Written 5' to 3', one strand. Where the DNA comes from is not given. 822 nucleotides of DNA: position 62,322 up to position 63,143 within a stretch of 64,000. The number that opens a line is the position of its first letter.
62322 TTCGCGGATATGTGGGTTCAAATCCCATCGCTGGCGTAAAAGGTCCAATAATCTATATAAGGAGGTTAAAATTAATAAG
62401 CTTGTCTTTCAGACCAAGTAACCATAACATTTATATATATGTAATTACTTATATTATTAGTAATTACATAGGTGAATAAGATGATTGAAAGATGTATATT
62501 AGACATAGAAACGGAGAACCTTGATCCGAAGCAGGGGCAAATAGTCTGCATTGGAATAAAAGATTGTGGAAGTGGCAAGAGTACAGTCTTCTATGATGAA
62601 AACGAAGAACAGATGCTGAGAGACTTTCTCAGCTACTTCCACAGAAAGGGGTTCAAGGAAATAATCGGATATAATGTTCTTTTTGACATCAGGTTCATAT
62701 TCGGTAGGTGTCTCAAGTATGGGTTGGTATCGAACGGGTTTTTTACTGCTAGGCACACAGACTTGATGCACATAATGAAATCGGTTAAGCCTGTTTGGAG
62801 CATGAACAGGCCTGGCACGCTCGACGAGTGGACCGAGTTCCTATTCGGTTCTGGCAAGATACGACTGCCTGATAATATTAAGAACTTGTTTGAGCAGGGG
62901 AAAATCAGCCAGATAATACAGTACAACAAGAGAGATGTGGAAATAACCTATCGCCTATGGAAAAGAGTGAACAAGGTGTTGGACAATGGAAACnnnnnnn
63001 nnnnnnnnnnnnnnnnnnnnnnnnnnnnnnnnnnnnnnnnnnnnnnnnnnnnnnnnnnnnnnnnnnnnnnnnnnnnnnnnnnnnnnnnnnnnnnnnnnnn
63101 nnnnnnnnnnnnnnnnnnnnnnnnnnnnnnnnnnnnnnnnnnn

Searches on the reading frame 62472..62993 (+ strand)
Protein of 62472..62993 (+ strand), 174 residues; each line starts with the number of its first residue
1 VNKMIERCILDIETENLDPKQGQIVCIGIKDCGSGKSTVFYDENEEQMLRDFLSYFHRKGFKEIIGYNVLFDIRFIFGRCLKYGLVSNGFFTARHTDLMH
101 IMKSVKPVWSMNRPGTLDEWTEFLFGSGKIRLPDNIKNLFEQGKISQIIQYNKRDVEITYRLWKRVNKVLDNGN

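Call 19: search_protein_families(library=pfam, proteins=[window:62472-62993:+], max_evalue=0.01)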
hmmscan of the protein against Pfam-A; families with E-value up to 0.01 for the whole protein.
window:62472-62993:+ (174 aa): 3 families
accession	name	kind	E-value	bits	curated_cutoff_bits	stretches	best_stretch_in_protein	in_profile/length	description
PF13482.12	RNase_H_2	-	2.6e-11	44.2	22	1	8-105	1-99/165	RNase_H superfamily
PF10108.15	DNA_pol_B_exo2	-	5.1e-09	36.6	24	1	44-168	36-175/213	Predicted 3'-5' exonuclease related to the exonuclease domain of PolB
PF03104.25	DNA_pol_B_exo1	-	6.2e-07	29.5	23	1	34-94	133-193/242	DNA polymerase family B, exonuclease domain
